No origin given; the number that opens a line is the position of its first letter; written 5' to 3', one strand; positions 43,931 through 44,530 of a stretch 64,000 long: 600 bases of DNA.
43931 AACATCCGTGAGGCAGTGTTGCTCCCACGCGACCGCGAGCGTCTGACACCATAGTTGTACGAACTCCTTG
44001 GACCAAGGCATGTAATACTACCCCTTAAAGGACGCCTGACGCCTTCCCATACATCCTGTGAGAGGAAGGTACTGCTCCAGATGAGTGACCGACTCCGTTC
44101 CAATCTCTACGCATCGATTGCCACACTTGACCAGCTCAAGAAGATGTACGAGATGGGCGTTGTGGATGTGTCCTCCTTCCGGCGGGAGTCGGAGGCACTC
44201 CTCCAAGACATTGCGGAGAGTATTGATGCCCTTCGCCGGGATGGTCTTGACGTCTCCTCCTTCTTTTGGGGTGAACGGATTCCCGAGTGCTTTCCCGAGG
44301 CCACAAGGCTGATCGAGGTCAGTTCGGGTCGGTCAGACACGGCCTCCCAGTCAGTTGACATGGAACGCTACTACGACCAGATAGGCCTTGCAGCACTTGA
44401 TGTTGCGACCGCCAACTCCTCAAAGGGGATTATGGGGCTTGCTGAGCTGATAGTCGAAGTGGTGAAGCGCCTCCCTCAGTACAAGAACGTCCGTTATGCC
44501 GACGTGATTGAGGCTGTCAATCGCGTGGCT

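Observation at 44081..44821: Possible ESCRT-I/ESCRT-II fusion: Vps28-core-like N-terminus on a Vps22 (EAP30) protein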

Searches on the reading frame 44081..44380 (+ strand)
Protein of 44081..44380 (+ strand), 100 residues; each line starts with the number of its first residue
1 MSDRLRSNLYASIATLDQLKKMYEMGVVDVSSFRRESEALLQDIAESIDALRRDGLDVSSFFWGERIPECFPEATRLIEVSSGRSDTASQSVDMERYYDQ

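Call 3: search_protein_families(library=pfam, proteins=[window:44081-44380:+], max_evalue=1)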
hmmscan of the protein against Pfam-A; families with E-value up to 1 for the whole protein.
window:44081-44380:+ (100 aa): 3 families
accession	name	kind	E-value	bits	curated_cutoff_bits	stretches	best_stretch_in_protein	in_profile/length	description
PF05120.17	GvpG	-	0.037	14.6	30.6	1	15-45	36-66/67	Gas vesicle protein G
PF03997.17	VPS28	-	0.062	13.5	24.5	1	7-61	2-58/188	VPS28 protein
PF04456.17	DUF503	-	0.066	13.5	22.4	1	3-50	28-77/88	Protein of unknown function (DUF503)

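Call 16: search_solved_structures(query=A2, max_evalue=10, show_alignments=4)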
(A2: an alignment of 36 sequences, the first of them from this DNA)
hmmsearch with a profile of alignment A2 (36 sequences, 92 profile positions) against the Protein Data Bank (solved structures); distinct sequences matched with E-value up to 10: 19.
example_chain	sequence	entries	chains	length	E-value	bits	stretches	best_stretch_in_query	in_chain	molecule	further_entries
5cwc_A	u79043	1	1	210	0.07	16.2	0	41-64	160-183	Designed helical repeat protein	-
2f6m_B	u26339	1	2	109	0.083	16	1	7-54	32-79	Vacuolar protein sorting-associated protein VPS28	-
8j07_0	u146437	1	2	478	0.092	15.9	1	28-70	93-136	Dynein regulatory complex subunit 4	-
2f66_B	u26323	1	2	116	0.097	15.8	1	7-54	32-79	Vacuolar protein sorting-associated protein VPS28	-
2p22_B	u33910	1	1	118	0.11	15.6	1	6-54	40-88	Vacuolar protein sorting-associated protein 28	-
2caz_B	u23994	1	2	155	0.16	15.1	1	6-53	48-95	VACUOLAR PROTEIN SORTING-ASSOCIATED PROTEIN VPS28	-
6kzy_A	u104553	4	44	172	0.37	13.9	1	33-65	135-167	Ferritin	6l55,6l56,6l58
6lpd_A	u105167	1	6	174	0.39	13.9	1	32-70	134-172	Ferritin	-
7y74_A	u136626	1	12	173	0.49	13.5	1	30-65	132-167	Ferritin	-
9om3_B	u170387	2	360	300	0.64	13.2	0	32-63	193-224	C3-A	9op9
5cwb_A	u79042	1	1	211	0.73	13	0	32-63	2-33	Designed helical repeat protein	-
7vhr_A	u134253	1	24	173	0.8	12.8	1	33-65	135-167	Ferritin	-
5cwg_A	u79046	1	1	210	0.91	12.7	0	41-64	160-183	Designed helical repeat protein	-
7sat_C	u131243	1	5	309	1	12.5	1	16-44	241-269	Por secretion system protein porL/gldL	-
8ih7_A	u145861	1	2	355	1.3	12.2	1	4-67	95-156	4-hydroxy-2-oxovalerate aldolase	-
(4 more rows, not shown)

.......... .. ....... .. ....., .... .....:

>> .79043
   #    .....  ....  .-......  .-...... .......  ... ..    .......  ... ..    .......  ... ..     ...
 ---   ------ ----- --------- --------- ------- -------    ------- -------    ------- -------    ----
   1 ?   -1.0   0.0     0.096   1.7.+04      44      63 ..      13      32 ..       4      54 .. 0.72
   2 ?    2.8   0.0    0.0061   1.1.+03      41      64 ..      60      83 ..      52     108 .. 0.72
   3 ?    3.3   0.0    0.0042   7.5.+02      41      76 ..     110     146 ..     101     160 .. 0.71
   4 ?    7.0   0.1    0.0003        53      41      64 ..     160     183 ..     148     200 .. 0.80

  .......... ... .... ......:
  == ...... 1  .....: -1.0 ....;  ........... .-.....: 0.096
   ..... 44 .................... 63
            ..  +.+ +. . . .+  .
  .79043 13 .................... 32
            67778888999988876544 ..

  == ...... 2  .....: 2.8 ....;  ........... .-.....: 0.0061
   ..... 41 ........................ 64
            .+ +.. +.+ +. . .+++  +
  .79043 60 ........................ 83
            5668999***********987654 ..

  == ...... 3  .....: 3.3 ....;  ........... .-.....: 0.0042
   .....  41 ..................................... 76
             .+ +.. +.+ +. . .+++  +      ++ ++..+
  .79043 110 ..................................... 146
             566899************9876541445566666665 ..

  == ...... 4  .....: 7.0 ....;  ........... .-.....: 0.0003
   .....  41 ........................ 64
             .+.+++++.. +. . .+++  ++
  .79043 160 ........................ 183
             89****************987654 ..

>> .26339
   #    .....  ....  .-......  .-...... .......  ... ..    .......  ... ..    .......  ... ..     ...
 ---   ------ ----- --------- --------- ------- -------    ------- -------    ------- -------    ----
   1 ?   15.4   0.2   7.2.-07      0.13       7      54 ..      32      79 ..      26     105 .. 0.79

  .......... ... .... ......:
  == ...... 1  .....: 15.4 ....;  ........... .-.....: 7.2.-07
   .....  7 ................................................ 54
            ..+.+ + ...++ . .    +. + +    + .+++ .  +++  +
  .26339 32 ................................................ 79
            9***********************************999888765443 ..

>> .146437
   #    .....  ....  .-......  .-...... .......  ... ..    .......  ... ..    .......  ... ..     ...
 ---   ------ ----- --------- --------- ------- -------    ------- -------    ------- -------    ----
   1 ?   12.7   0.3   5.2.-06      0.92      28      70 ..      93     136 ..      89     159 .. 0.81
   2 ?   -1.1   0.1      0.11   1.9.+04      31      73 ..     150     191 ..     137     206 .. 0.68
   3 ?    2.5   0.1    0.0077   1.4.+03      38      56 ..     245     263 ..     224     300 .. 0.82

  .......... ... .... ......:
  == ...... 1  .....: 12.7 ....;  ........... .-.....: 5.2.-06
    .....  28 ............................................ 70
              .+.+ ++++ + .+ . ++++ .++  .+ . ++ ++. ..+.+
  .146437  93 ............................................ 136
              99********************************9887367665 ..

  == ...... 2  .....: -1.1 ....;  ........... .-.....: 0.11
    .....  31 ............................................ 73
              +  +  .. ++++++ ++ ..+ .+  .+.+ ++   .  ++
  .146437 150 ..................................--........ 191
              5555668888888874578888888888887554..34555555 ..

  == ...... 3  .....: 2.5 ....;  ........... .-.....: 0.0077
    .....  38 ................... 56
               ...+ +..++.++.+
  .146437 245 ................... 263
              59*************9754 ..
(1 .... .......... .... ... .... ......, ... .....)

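Call 26: search_protein_representatives(alignment_id=A2)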
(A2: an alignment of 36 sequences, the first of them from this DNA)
Query: 36 sequences, 92 profile positions. Proteins with E-value up to 0.001 (for the whole library): 50; up to 1e-10: 10; up to 1e-30: 2. The best 50 are listed.
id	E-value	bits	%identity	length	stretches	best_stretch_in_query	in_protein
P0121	1.7e-37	143.3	-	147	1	1-92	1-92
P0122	8.9e-35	134.5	-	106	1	1-92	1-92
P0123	1.5e-28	114.6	-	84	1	1-70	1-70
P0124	3.7e-28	113.3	-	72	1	1-71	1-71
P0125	2.3e-27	110.8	-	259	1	1-84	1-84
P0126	3.9e-26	106.8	-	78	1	1-58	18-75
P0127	4.3e-13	65.0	-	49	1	1-37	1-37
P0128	8.5e-13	64.1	-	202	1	5-80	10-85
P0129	8.6e-12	60.9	-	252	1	5-86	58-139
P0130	2.4e-11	59.5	-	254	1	4-84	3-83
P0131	5.3e-10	55.1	-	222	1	4-82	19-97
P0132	1.5e-09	53.7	-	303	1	4-72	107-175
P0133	4.0e-09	52.3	-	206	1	5-90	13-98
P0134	4.1e-09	52.3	-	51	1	1-30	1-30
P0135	6.0e-09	51.8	-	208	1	4-86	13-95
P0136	8.2e-09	51.3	-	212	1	3-82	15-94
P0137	9.6e-09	51.1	-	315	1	4-85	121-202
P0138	1.2e-08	50.8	-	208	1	4-87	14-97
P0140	1.7e-08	50.3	-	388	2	3-88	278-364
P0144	2.6e-07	46.5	-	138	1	3-79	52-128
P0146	6.4e-07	45.3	-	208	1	5-84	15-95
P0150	1.2e-06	44.3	-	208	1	5-83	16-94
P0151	1.8e-06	43.8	-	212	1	4-81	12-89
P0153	3.7e-06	42.8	-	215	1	4-85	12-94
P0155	8.4e-06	41.7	-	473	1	4-86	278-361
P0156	1.0e-05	41.4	-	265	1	6-85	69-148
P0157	1.7e-05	40.7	-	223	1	6-75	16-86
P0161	4.3e-05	39.4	-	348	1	6-79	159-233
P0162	7.1e-05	38.7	-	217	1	3-79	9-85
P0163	8.1e-05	38.5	-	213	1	7-80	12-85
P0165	1.8e-04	37.4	-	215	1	4-87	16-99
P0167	1.8e-04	37.4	-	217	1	4-86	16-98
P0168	2.8e-04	36.8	-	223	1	4-85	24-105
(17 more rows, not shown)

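Call 28: search_protein_families(library=pfam, alignment_id=A3, max_evalue=0.001)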
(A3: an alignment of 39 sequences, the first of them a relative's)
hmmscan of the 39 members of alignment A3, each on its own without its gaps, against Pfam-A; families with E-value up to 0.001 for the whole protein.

A. member 1, P0128 (202 aa): 1 family
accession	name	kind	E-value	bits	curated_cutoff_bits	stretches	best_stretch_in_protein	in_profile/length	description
PF03997.17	VPS28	-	1.1e-14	55.2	24.5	1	12-186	2-176/188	VPS28 protein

B. families by the number of members that match (of 39 scanned): 7 families
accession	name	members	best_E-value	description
PF03997.17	VPS28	26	3.7e-19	VPS28 protein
PF00179.31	UQ_con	4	1.7e-14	Ubiquitin-conjugating enzyme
PF09454.15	Vps23_core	4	9.7e-07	Vps23 core domain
PF05743.18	UEV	2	2.4e-06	UEV domain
PF04157.22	EAP30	1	6.5e-15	EAP30/Vps36 family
PF24531.2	ANC1_spectrin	1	0.00028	Nuclear anchorage protein 1, spectrin repeat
PF18641.6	LidA_Long_CC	1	0.00097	LidA long coiled-coil domain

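Call 29: predict_structure(alignment_id=A2)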
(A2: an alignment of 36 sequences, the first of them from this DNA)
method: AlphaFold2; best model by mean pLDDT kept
length: 92 residues; sequences in the alignment: 36
mean_pLDDT: 85.9   pTM: 0.75
mean pLDDT of the five models: 85.9, 85.0, 84.8, 84.2, 84.1
residues with pLDDT >= 90: 55; 70-90: 26; 50-70: 3; < 50: 8
segments of 3 or more residues with pLDDT < 50: 85-92
pLDDT, mean of each block of 10 residues (from residue 1): 87 96 96 95 92 87 89 90 51 37
secondary structure, 60 per line:
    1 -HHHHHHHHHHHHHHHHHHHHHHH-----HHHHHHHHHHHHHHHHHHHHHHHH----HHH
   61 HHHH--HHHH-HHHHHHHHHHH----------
elements in order: H2-24 H30-53 H58-64 H67-70 H72-82

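Call 31: search_protein_families(library=pfam, proteins=[P0125, P0129, P0130, P0132, P0137, P0140, P0155, P0156, P0161, P0144], max_evalue=0.01)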
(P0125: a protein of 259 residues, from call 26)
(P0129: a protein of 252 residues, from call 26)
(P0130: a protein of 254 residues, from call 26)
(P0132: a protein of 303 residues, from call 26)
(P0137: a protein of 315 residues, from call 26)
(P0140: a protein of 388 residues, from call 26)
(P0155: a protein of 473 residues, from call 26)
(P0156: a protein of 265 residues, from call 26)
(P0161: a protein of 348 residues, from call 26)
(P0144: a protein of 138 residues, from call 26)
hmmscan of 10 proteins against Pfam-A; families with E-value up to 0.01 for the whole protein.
P0125 (259 aa): 1 family
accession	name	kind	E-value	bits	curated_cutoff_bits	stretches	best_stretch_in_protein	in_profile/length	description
PF04157.22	EAP30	-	1.1e-09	38.8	26.8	1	70-227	58-217/219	EAP30/Vps36 family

P0129 (252 aa): 2 families
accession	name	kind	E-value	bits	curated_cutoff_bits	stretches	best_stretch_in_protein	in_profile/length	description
PF03997.17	VPS28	-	2.3e-11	44.3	24.5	1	60-245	2-186/188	VPS28 protein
PF09454.15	Vps23_core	-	0.00023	21.5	26.8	1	51-105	9-63/64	Vps23 core domain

P0130 (254 aa): 2 families
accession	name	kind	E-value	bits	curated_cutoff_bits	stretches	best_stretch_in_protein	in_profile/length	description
PF04157.22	EAP30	-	6.5e-15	55.9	26.8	1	61-222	49-216/219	EAP30/Vps36 family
PF03997.17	VPS28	-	0.00011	22.5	24.5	1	6-82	2-78/188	VPS28 protein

P0132 (303 aa): 1 family
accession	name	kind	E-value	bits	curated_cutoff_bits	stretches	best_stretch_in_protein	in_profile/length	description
PF03997.17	VPS28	-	1.4e-15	58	24.5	1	110-299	2-187/188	VPS28 protein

P0137 (315 aa): 2 families
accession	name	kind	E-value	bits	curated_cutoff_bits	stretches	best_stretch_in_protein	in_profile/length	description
PF03997.17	VPS28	-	1.3e-15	58.1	24.5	1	124-311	2-187/188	VPS28 protein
PF09454.15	Vps23_core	-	0.00049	20.5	26.8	1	114-166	8-60/64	Vps23 core domain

P0140 (388 aa): 4 families
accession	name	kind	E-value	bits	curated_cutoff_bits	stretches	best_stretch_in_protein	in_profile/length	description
PF00179.31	UQ_con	-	1.7e-14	54.1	27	1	26-114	20-115/140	Ubiquitin-conjugating enzyme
PF05743.18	UEV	-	2.4e-06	27.8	27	1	29-110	29-117/121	UEV domain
PF03997.17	VPS28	-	0.0012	19.1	24.5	1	282-354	2-73/188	VPS28 protein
PF09454.15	Vps23_core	-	0.0089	16.4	26.8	0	278-327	14-63/64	Vps23 core domain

P0155 (473 aa): 4 families
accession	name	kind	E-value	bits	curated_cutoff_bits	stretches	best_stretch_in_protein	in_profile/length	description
PF00179.31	UQ_con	-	3.9e-11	43.1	27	1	50-116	49-118/140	Ubiquitin-conjugating enzyme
PF03997.17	VPS28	-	3e-10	40.6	24.5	1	281-470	2-188/188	VPS28 protein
PF09454.15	Vps23_core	-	9.7e-07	29.1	26.8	0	289-327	26-64/64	Vps23 core domain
PF24531.2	ANC1_spectrin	-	0.00028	21.7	27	1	145-215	28-92/95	Nuclear anchorage protein 1, spectrin repeat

P0156 (265 aa): 2 families
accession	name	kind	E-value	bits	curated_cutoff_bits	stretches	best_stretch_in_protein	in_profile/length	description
PF03997.17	VPS28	-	1.4e-16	61.3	24.5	1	70-255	2-186/188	VPS28 protein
PF09454.15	Vps23_core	-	0.0053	17.2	26.8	1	64-110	12-58/64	Vps23 core domain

P0161 (348 aa): 1 family
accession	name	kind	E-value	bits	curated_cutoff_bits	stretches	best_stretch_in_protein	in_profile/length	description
PF03997.17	VPS28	-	7.5e-06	26.3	24.5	1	161-343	3-186/188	VPS28 protein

P0144 (138 aa): 0 families

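Call 32: fold_search(model_id=the predicted structure, library=pdb)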
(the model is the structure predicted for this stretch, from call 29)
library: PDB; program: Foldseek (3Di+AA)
matches with E <= 10: 205; with E <= 0.001: 0
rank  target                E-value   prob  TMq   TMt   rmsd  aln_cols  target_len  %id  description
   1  6vme_V                3.8e-02  1.00  0.71  0.64   2.3        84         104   19  Human ESCRT-I heterotetramer headpiece (released 2020-05-20)
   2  6vme_U                4.6e-02  1.00  0.76  0.69   2.0        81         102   18  Human ESCRT-I heterotetramer headpiece (released 2020-05-20)
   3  6vme_Y                5.8e-02  1.00  0.76  0.70   1.9        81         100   18  Human ESCRT-I heterotetramer headpiece (released 2020-05-20)
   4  6vme_W                6.2e-02  1.00  0.75  0.67   2.0        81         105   18  Human ESCRT-I heterotetramer headpiece (released 2020-05-20)
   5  6vme_X                6.6e-02  1.00  0.76  0.70   2.0        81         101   18  Human ESCRT-I heterotetramer headpiece (released 2020-05-20)
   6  2f6m_B                1.8e-01  1.00  0.68  0.59   3.6        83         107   17  Structure of a Vps23-C:Vps28-N subcomplex (released 2006-04-18)
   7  6vme_E                2.3e-01  1.00  0.75  0.68   2.1        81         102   18  Human ESCRT-I heterotetramer headpiece (released 2020-05-20)
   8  2f6m_D                2.7e-01  1.00  0.69  0.63   2.7        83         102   17  Structure of a Vps23-C:Vps28-N subcomplex (released 2006-04-18)
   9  2caz_B                2.7e-01  1.00  0.67  0.62   2.6        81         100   17  ESCRT-I core (released 2006-04-07)
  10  2caz_E                3.5e-01  0.99  0.69  0.63   2.6        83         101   17  ESCRT-I core (released 2006-04-07)
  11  2f66_B                6.0e-01  0.92  0.63  0.54   4.2        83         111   14  Structure of the ESCRT-I endosomal trafficking complex (released 2006-04-18)
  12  9cru_K                9.1e-01  0.18  0.33  0.18  14.3       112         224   15  Y20S (Sec18-Sec17-Sec9-Sso1-Snc1) EDTA - Class 1 (released 2025-08-27)
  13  6vme_B                1.0e+00  0.57  0.39  0.44   3.3        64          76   22  Human ESCRT-I heterotetramer headpiece (released 2020-05-20)
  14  6tb3_BW               1.0e+00  0.14  0.31  0.28   8.5        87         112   22  yeast 80S ribosome in complex with the Not5 subunit of the CCR4-NOT complex (released 2020-04-22)
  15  2p22_B                1.1e+00  0.98  0.55  0.55   0.6        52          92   19  Structure of the Yeast ESCRT-I Heterotetramer Core (released 2007-06-05)
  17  6vme_I                1.4e+00  0.66  0.46  0.55   2.9        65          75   18  Human ESCRT-I heterotetramer headpiece (released 2020-05-20)
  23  6vme_F                1.9e+00  0.41  0.39  0.44   3.2        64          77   22  Human ESCRT-I heterotetramer headpiece (released 2020-05-20)
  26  6vme_G                2.1e+00  0.30  0.37  0.43   3.2        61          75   23  Human ESCRT-I heterotetramer headpiece (released 2020-05-20)
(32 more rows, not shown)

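Call 39: list_cluster_members(proteins=[P0128, P0130, P0131, P0133, P0135, P0136, P0138, P0144, P0129, P0140])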
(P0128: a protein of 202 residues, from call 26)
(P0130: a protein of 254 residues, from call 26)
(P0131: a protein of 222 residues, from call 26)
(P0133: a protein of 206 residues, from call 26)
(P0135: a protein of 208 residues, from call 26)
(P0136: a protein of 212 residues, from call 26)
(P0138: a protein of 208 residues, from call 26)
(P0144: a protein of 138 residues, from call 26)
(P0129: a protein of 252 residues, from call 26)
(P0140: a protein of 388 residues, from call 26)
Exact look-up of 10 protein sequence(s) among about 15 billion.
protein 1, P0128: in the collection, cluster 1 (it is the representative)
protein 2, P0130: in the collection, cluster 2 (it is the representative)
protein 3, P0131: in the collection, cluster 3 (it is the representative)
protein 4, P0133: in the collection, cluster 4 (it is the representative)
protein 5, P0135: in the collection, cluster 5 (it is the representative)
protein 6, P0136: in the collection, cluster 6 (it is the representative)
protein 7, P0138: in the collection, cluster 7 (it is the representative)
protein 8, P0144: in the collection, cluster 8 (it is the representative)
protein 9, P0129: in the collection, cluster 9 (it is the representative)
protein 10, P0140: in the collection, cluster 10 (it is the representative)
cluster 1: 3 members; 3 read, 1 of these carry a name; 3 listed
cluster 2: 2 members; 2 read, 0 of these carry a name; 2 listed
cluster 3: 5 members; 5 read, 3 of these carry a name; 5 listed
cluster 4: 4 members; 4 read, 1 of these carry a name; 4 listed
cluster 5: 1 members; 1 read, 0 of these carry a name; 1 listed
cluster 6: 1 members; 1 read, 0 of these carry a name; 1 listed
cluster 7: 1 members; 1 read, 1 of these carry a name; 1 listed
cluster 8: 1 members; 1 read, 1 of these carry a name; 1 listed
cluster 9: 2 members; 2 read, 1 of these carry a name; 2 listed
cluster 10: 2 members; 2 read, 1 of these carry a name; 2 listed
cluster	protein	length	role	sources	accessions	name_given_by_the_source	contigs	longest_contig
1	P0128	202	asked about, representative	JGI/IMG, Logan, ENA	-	-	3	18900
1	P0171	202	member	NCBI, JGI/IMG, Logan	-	hypothetical protein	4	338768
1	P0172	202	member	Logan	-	-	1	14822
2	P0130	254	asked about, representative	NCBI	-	-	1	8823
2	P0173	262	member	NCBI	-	-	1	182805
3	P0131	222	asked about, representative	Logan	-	-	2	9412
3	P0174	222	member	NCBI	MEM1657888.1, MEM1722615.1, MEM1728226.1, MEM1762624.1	MAG: hypothetical protein QXK94_02510 [Candidatus Jordarchaeales archaeon]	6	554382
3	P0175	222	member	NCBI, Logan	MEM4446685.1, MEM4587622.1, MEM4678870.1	MAG: hypothetical protein QXP17_01055 [Candidatus Jordarchaeales archaeon]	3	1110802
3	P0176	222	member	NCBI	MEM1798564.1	MAG: hypothetical protein QXX87_05005 [Candidatus Jordarchaeales archaeon]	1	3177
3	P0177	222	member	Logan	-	-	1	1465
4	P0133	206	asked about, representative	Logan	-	-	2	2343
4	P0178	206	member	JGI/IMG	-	hypothetical protein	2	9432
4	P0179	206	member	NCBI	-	-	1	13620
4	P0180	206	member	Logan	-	-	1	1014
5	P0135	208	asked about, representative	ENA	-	-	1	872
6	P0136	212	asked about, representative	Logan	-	-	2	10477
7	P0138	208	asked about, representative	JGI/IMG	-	hypothetical protein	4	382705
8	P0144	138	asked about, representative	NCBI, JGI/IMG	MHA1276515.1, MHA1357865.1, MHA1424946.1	MAG: hypothetical protein ACTSQI_03060 [Candidatus Helarchaeota archaeon]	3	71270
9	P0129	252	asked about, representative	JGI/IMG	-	-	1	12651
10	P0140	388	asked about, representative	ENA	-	-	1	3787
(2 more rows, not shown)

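Call 53: find_related_loci(query=P0128, collection=genome_contigs, flank=6000)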
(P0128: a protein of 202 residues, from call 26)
Query P0128 (202 aa) in genome_contigs; peptide patterns used: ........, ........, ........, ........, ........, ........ (x = any residue, [..] = any of these).
257 stretches matched a pattern; 1 encode a relative of the query (tblastn E <= 1e-3); 1 distinct loci.
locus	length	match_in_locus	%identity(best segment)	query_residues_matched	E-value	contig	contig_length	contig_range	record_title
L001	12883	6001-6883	92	1-202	6e-125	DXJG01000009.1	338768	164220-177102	MAG TPA_asm: Candidatus Baldrarchaeota archaeon isolate MAG_95 contig_6642, whole genome shotgun sequence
